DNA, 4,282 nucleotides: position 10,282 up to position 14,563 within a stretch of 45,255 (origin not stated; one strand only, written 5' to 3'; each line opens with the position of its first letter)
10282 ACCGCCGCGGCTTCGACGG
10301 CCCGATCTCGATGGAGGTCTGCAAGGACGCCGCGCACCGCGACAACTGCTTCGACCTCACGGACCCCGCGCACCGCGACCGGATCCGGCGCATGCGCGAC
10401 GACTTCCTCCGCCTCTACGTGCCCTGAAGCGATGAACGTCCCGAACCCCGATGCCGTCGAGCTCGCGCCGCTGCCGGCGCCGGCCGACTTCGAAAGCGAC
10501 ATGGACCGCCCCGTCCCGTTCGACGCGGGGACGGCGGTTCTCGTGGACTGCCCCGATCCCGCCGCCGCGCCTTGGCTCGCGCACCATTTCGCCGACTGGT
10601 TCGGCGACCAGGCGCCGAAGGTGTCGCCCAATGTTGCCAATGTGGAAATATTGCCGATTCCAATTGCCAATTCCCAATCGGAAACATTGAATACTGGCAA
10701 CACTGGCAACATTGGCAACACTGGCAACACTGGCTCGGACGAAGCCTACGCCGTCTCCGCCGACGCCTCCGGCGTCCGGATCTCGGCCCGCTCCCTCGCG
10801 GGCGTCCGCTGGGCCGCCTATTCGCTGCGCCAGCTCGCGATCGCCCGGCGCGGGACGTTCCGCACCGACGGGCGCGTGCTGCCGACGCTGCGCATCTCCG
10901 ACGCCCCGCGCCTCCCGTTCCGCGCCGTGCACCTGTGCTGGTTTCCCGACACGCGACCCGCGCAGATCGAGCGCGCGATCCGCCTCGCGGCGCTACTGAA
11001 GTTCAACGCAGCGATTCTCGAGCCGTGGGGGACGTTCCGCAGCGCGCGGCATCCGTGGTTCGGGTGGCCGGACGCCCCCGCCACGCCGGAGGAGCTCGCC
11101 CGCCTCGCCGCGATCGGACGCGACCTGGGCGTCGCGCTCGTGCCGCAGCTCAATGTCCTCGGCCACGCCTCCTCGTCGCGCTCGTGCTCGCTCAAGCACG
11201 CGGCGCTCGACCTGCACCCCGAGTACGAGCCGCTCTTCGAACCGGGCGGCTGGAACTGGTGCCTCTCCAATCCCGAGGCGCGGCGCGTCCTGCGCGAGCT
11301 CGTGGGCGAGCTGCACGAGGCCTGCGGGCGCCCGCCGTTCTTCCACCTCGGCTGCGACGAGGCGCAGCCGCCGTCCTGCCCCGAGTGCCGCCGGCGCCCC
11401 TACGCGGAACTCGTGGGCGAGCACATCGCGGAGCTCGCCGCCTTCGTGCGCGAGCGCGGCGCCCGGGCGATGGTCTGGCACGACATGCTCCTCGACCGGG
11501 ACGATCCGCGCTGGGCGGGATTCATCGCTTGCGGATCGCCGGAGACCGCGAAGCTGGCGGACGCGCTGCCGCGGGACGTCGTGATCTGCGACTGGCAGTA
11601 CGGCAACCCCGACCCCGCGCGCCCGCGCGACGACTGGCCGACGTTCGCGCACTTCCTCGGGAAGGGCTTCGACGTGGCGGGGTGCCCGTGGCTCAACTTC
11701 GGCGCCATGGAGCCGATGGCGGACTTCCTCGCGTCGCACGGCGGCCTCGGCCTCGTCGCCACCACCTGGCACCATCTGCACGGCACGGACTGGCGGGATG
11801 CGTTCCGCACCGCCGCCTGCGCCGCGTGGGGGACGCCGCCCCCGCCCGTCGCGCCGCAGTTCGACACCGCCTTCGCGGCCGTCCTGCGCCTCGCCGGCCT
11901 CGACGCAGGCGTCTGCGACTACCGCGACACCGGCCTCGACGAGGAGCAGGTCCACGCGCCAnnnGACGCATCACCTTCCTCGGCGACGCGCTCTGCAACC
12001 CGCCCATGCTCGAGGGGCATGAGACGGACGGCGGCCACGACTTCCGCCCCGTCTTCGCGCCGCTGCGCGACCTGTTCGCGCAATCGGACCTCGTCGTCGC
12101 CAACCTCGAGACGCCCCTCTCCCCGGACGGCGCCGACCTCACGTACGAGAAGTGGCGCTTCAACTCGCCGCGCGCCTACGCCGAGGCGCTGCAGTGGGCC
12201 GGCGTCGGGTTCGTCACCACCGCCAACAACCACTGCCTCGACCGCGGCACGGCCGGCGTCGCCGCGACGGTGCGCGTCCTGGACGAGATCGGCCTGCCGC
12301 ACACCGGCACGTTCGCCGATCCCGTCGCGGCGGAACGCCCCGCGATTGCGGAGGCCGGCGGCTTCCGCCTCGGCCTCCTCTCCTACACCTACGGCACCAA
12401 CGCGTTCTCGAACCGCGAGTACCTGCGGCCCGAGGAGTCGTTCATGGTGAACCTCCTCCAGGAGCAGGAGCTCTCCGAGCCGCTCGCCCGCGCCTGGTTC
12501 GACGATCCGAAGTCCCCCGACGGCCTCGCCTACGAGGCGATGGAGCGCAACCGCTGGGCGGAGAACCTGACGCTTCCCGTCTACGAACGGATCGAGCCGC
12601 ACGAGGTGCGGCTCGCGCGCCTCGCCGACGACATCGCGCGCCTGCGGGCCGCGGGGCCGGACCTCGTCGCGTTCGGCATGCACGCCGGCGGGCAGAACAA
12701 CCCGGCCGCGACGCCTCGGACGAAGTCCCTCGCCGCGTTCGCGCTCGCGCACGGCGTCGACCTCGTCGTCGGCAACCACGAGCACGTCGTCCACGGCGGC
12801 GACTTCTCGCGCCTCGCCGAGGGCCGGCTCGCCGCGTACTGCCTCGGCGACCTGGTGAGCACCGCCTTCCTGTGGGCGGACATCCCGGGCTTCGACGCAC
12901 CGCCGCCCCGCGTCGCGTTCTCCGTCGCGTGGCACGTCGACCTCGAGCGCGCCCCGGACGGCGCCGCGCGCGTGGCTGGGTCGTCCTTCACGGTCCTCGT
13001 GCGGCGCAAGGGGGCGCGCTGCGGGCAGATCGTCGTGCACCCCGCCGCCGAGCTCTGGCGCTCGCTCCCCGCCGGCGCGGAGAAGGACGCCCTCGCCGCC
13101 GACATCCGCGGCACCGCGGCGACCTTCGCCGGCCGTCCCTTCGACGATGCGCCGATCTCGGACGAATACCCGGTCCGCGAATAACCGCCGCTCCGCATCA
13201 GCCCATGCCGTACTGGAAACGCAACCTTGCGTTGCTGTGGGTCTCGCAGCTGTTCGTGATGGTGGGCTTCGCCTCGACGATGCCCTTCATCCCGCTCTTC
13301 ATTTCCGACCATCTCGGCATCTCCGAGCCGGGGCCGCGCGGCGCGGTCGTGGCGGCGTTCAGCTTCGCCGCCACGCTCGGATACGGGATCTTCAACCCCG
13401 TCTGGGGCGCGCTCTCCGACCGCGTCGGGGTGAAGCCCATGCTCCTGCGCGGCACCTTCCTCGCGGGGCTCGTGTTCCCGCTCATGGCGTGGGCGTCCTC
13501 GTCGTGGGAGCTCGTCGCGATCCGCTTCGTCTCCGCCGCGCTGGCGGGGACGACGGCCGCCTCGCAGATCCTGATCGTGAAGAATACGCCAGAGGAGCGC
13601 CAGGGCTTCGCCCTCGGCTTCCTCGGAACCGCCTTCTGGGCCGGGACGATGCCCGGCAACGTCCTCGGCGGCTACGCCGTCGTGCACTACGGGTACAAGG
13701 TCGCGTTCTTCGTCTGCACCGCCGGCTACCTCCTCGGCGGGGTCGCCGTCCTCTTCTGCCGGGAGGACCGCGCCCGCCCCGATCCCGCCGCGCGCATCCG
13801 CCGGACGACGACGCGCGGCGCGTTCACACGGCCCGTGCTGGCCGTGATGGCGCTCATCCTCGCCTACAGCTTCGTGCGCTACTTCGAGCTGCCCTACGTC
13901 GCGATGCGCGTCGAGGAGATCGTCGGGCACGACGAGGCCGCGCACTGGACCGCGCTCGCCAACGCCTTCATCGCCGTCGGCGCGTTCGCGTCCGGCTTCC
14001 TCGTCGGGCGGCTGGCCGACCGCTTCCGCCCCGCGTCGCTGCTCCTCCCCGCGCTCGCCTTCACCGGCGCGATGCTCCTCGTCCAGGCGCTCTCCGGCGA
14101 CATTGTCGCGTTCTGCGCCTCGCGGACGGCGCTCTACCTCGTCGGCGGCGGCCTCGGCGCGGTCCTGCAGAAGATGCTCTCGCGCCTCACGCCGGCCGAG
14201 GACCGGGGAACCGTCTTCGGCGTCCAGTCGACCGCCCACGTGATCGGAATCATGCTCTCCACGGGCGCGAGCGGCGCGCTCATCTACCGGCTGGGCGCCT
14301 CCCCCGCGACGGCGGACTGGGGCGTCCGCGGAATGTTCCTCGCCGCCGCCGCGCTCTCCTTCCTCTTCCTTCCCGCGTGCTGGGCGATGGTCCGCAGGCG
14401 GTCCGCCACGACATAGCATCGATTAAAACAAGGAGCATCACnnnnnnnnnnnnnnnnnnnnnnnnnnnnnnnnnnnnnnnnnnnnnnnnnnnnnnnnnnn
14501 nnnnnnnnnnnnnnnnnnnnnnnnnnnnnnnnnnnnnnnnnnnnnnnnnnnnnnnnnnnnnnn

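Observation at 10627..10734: A ~108-nt low-GC, repeat-structured, in-frame insertion inside the GH20-like gene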

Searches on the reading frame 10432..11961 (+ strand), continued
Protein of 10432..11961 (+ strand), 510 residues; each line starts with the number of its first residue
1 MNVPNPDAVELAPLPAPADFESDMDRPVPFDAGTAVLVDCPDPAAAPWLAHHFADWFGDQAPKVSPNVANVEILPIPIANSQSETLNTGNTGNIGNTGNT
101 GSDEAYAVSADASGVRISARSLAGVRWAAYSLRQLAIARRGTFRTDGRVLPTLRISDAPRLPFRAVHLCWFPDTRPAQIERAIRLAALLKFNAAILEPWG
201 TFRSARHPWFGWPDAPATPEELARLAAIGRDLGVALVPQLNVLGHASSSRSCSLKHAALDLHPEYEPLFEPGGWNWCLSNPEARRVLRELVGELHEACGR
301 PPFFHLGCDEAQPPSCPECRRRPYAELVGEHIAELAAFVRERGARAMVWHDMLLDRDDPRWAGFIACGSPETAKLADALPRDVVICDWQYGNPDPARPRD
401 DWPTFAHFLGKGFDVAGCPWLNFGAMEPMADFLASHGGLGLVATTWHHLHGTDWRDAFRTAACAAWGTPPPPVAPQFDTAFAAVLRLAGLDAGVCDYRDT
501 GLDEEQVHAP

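Call 70: fold_search(model_id=the predicted structure, library=pdb)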
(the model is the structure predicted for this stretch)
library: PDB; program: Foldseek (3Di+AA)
matches with E <= 10: 1824; with E <= 0.001: 639
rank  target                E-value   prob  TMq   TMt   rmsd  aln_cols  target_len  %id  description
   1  8pxu_A                3.3e-23  1.00  0.64  0.52   8.1       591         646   17  Targeting extended blood antigens by Akkermansia muciniphila enzymes unveils a missing link for generating universal d (released 2024-02-28)
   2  8pxt_C                1.5e-22  1.00  0.63  0.52   7.0       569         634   16  Targeting extended blood antigens by Akkermansia muciniphila enzymes unveils a missing link for generating universal d (released 2024-02-28)
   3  8pxv_B                2.2e-22  1.00  0.63  0.52   7.6       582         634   17  Targeting extended blood antigens by Akkermansia muciniphila enzymes unveils a missing link for generating universal d (released 2024-02-28)
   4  8pxv_C                3.4e-22  1.00  0.65  0.54   6.8       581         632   18  Targeting extended blood antigens by Akkermansia muciniphila enzymes unveils a missing link for generating universal d (released 2024-02-28)
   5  8pxt_B                5.5e-22  1.00  0.63  0.51   9.5       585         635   16  Targeting extended blood antigens by Akkermansia muciniphila enzymes unveils a missing link for generating universal d (released 2024-02-28)
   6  8pxu_B                6.2e-22  1.00  0.63  0.52   7.6       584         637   17  Targeting extended blood antigens by Akkermansia muciniphila enzymes unveils a missing link for generating universal d (released 2024-02-28)
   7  8hvb                  6.9e-22  1.00  0.61  0.52   8.4       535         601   18  Crystal structure of lacto-N-biosidase StrLNBase from Streptomyces sp. strain 142, lacto-N-biose complex (released 2023-12-27)
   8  8pxu_C                9.1e-22  1.00  0.64  0.52   9.6       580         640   17  Targeting extended blood antigens by Akkermansia muciniphila enzymes unveils a missing link for generating universal d (released 2024-02-28)
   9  6yhh_A                2.1e-21  1.00  0.62  0.50   8.4       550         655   18  X-ray Structure of Flavobacterium johnsoniae chitobiase (FjGH20) (released 2020-09-02)
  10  6ezr_A                3.3e-21  1.00  0.62  0.51   5.7       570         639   16  Crystal structure of GH20 Exo beta-N-Acetylglucosaminidase from Vibrio harveyi (released 2018-12-12)
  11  6k35_A                5.4e-21  1.00  0.61  0.50   5.8       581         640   17  Crystal structure of GH20 exo beta-N-acetylglucosaminidase from Vibrio harveyi in complex with NAG-thiazoline (released 2020-05-13)
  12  8pxt_A                8.9e-21  1.00  0.65  0.53   7.6       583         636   17  Targeting extended blood antigens by Akkermansia muciniphila enzymes unveils a missing link for generating universal d (released 2024-02-28)
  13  6ezt_A                1.8e-20  1.00  0.63  0.51   5.7       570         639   16  Crystal structure of GH20 Exo beta-N-Acetylglucosaminidase D437A inactive mutant from Vibrio harveyi (released 2018-12-12)
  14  8hvc_A                1.9e-20  1.00  0.60  0.52   8.4       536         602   19  Crystal structure of lacto-N-biosidase StrLNBase from Streptomyces sp. strain 142, galacto-N-biose complex 1 (released 2023-12-27)
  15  4pys_B                2.5e-20  1.00  0.62  0.65   5.8       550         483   18  The crystal structure of beta-N-acetylhexosaminidase from Bacteroides fragilis NCTC 9343 (released 2014-06-18)
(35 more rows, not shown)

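Call 72: list_cluster_members(proteins=[P0001, P0010, P0013])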
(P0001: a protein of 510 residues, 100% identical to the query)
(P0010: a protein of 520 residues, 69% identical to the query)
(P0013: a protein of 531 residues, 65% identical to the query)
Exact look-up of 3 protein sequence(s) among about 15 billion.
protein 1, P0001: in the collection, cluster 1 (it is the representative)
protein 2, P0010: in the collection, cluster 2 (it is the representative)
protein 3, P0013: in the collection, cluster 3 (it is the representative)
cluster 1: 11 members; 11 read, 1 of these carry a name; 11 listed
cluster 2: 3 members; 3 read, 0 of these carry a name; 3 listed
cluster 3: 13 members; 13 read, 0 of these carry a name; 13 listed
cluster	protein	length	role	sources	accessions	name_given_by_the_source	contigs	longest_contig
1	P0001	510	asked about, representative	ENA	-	-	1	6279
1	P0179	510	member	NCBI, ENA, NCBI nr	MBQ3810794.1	MAG: family 20 glycosylhydrolase [Kiritimatiellae bacterium] | family 20 glycosylhydrolase [Kiritimatiellia bacterium]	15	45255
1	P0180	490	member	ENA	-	-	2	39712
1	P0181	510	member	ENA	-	-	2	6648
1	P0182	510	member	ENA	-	-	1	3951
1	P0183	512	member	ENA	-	-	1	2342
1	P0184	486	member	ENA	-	-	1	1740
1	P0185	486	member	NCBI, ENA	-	-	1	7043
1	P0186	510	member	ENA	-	-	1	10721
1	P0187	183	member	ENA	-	-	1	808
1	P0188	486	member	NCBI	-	-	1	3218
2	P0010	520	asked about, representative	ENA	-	-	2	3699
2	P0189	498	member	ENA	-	-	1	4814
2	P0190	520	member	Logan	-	-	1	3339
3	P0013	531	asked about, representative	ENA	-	-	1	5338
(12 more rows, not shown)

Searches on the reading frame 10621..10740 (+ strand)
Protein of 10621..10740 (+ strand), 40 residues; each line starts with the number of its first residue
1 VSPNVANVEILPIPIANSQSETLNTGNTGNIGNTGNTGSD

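Call 46: find_homologous_proteins(query=A3, max_evalue=1)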
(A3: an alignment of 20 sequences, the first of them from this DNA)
Query A3 (20 sequences) (40 aa, profile of the alignment): 55 proteins with E <= 1 among 864 candidates.
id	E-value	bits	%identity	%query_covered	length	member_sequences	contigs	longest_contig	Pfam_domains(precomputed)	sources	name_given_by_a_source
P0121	6.1e-12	63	68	70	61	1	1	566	-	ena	-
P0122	8.7e-12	63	70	83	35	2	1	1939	-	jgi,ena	-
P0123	1.4e-11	62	57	70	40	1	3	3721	-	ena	-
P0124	5.9e-11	60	66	73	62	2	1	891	-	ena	-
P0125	8.9e-11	60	67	68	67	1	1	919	-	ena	-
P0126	3.6e-10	58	59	85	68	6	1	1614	-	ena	-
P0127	5.6e-10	57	62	85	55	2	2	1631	-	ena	-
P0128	7.4e-10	57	62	85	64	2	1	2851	-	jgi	jgi:hypothetical protein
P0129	1.2e-9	56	61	83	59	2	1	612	-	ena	-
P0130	1.4e-8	52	52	68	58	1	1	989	-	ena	-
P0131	5.0e-8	51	68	83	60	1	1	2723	-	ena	-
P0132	7.0e-8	50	55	83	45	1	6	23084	-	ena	-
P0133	8.9e-8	50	61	83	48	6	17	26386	-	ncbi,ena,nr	ncbi:MAG: hypothetical protein IJI54_14215 [Kiritimatiellae bacterium]|nr:hypothetical protein [Kiri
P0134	4.9e-7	48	75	60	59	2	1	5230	-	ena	-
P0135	5.0e-7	48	57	70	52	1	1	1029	-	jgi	jgi:hypothetical protein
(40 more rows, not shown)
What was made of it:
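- Tried and rejected: It missed even the window protein, so it says nothing about long hosts (call 46).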

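Call 56: search_protein_representatives(protein=window:10621-10740:+)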
Query: 40 residues. Proteins with E-value up to 0.001 (for the whole library): 4; up to 1e-10: 0; up to 1e-30: 0. The best 4 are listed.
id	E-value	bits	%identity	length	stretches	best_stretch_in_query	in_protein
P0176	5.0e-07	44.8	66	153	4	2-36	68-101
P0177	6.6e-06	41.4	58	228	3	4-33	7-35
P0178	1.4e-04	37.4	-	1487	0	-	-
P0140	1.8e-04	37.0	76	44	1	4-36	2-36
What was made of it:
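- Tried and rejected: The exhaustive search with the 40-aa window peptide gave only 4 hits at E<=0.001, because the query is too short (call 56).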

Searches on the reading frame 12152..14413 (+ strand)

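Call 69: search_protein_families(library=pfam, proteins=[window:12152-14413:+], max_evalue=0.00001)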
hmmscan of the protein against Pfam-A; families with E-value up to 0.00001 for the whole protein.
window:12152-14413:+ (754 aa): 1 family
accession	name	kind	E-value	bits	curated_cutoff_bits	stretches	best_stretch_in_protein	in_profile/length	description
PF07690.21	MFS_1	-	6e-44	150.8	33.4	2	362-612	1-253/347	Major Facilitator Superfamily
